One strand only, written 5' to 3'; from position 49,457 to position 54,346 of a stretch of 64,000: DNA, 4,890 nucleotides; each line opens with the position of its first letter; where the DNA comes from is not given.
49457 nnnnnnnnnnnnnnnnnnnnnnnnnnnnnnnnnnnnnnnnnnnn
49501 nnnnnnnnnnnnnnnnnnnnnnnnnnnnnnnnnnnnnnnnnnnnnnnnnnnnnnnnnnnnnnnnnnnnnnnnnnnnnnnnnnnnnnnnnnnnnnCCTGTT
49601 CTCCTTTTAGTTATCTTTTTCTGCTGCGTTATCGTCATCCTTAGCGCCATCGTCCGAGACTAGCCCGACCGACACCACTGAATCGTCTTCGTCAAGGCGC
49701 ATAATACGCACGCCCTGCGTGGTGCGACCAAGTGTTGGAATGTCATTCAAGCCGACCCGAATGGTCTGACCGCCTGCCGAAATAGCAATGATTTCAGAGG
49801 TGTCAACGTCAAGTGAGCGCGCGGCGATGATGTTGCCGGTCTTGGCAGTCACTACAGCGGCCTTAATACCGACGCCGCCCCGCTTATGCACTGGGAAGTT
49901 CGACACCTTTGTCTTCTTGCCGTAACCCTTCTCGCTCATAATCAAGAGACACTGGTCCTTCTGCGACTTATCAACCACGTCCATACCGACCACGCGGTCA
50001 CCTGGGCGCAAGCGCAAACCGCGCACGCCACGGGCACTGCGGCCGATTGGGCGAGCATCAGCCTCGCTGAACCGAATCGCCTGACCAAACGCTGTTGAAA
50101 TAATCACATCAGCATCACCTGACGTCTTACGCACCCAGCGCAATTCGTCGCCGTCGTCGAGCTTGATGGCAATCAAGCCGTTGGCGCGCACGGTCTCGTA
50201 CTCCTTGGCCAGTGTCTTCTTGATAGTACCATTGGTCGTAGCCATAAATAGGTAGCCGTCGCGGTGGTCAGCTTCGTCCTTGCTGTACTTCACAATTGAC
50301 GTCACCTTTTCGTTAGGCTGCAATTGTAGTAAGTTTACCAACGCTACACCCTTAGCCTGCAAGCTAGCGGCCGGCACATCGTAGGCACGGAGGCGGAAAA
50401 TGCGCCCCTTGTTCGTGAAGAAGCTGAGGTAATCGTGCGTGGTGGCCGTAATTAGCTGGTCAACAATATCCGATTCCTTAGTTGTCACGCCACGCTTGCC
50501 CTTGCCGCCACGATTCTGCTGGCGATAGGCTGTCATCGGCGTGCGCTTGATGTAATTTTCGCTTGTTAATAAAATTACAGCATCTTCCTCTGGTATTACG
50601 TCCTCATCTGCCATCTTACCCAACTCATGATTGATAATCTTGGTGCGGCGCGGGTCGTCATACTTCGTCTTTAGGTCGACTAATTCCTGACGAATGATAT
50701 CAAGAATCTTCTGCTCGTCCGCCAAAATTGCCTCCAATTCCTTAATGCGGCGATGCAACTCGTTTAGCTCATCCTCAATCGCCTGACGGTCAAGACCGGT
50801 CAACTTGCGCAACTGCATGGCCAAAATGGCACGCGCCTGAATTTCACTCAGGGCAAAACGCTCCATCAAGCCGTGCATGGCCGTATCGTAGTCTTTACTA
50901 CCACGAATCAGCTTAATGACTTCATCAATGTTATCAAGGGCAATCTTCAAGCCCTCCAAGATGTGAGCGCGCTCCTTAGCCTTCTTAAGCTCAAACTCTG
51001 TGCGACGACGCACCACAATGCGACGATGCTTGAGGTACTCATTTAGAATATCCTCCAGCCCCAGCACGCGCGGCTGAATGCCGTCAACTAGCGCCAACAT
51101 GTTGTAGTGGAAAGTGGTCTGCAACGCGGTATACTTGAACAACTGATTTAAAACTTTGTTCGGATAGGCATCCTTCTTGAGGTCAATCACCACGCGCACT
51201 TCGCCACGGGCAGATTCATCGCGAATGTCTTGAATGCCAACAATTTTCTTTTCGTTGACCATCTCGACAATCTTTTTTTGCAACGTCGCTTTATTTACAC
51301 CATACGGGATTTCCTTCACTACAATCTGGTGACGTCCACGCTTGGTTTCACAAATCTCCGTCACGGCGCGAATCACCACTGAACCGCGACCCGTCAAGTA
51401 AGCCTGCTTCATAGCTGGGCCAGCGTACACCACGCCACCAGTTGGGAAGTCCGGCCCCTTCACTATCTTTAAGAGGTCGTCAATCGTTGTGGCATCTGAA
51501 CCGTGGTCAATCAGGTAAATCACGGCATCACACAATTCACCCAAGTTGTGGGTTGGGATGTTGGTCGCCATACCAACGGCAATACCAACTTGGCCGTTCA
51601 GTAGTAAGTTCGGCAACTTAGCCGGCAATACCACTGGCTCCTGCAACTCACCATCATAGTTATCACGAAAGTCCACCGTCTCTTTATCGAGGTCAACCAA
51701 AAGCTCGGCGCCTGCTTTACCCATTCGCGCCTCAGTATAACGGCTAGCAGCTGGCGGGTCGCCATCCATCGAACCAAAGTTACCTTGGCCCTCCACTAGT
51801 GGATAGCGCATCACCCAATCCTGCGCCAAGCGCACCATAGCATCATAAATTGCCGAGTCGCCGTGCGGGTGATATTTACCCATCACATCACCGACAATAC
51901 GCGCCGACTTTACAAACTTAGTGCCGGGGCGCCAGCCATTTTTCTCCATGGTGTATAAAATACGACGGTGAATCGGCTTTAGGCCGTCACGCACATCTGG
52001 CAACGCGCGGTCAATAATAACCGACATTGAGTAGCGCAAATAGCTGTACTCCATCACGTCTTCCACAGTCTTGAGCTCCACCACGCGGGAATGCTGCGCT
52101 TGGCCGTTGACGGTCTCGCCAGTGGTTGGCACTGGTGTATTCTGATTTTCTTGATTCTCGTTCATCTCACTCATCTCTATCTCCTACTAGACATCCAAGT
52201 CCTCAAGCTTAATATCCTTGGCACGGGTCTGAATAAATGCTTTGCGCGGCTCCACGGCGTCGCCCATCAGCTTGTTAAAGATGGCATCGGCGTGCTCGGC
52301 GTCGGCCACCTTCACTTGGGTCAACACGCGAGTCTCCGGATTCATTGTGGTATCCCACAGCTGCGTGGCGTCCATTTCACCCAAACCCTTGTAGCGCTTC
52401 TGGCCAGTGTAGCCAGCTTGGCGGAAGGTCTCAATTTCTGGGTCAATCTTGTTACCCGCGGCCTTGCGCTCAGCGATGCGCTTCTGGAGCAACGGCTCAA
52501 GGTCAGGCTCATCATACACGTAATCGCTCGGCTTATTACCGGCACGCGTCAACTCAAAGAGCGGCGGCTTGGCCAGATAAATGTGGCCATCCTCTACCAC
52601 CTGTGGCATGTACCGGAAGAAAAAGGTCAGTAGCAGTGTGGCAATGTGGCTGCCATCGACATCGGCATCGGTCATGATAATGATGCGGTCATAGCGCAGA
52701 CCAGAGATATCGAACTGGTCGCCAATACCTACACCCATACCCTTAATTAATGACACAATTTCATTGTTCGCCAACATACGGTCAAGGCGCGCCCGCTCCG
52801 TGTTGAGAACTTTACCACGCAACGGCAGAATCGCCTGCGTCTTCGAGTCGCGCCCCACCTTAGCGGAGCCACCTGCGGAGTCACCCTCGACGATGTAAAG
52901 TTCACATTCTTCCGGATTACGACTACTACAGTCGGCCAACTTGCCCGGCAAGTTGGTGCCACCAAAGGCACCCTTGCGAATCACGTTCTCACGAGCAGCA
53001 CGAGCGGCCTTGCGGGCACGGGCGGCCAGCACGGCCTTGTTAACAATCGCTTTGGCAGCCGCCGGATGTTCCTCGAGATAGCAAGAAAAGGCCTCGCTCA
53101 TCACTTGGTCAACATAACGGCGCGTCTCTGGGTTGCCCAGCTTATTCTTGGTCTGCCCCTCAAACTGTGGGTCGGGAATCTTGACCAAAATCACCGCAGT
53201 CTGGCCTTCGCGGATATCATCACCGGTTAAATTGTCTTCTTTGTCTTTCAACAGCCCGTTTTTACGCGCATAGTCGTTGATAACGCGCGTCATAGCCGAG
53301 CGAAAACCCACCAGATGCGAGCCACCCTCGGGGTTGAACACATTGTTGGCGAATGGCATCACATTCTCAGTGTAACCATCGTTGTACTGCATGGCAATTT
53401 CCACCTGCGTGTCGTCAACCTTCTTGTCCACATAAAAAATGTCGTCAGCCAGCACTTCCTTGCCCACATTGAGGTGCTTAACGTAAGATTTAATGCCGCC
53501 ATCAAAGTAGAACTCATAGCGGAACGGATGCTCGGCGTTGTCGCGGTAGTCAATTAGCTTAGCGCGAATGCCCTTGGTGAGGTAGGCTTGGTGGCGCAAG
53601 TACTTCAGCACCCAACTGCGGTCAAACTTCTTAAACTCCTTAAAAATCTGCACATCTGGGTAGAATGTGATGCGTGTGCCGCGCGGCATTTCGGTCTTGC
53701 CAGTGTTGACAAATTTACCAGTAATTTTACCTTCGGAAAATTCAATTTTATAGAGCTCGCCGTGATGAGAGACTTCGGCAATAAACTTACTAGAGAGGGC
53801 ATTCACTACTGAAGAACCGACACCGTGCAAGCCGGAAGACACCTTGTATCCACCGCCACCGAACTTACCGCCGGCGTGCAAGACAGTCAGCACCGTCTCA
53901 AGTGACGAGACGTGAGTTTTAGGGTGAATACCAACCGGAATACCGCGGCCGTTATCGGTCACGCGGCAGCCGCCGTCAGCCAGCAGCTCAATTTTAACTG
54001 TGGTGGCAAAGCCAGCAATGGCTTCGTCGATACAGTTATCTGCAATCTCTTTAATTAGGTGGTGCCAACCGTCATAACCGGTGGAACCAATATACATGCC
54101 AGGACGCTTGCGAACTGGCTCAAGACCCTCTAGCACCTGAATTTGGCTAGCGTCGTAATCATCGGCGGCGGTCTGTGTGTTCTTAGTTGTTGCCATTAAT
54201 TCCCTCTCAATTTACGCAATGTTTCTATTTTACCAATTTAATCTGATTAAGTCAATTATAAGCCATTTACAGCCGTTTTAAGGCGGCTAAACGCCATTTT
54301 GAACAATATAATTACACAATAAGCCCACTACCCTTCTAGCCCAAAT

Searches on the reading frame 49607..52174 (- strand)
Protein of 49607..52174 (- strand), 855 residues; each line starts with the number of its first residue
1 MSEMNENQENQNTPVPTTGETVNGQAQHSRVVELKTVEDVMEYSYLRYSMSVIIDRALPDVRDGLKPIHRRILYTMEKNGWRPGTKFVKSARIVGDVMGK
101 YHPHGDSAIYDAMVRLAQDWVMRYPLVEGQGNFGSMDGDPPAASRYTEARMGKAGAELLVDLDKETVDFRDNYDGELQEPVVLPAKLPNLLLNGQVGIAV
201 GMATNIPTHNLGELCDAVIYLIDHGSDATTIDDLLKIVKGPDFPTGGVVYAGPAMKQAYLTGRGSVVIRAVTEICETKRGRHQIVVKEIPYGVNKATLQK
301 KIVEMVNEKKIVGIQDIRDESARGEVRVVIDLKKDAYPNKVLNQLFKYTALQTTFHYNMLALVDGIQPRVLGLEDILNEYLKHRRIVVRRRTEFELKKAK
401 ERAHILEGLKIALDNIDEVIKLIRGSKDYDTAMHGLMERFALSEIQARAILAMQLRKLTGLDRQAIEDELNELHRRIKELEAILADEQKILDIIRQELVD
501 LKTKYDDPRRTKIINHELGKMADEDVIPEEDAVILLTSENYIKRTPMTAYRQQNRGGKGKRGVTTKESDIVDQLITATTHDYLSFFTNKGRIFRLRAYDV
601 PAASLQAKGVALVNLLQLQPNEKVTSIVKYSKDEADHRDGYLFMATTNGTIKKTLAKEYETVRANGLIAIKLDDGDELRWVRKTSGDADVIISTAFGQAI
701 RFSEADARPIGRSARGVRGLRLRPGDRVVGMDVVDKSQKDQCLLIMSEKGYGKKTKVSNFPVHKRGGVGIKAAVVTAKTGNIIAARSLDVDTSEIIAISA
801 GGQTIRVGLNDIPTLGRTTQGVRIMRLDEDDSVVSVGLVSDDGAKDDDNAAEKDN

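Call 9: search_protein_families(library=pfam, proteins=[window:49607-52174:-], max_evalue=0.001)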
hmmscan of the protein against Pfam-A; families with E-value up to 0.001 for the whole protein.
window:49607-52174:- (855 aa): 2 families
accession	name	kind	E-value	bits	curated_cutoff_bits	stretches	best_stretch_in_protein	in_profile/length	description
PF00521.26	DNA_topoisoIV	-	2.5e-163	544.4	31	1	56-498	1-431/432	DNA gyrase/topoisomerase IV, subunit A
PF03989.18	DNA_gyraseA_C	-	1.6e-64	213.6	27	6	794-840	2-48/48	DNA gyrase C-terminal domain, beta-propeller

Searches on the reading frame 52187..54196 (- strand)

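Call 9: search_protein_families(library=pfam, proteins=[window:52187-54196:-], max_evalue=0.001)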
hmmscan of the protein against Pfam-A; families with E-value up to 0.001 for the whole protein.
window:52187-54196:- (669 aa): 4 families
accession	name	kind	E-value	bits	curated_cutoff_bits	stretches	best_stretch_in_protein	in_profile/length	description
PF00204.31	DNA_gyraseB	-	1e-60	204.6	27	1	234-403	1-172/173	DNA gyrase B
PF00986.26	DNA_gyraseB_C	-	4.4e-27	94.5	29.8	1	600-656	7-63/63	DNA gyrase B subunit, carboxyl terminus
PF01751.28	Toprim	-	1.1e-16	61.2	23.1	1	432-542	1-94/96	Toprim domain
PF02518.31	HATPase_c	-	9.4e-13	49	26.4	1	43-183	5-110/111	Histidine kinase-, DNA gyrase B-, and HSP90-like ATPase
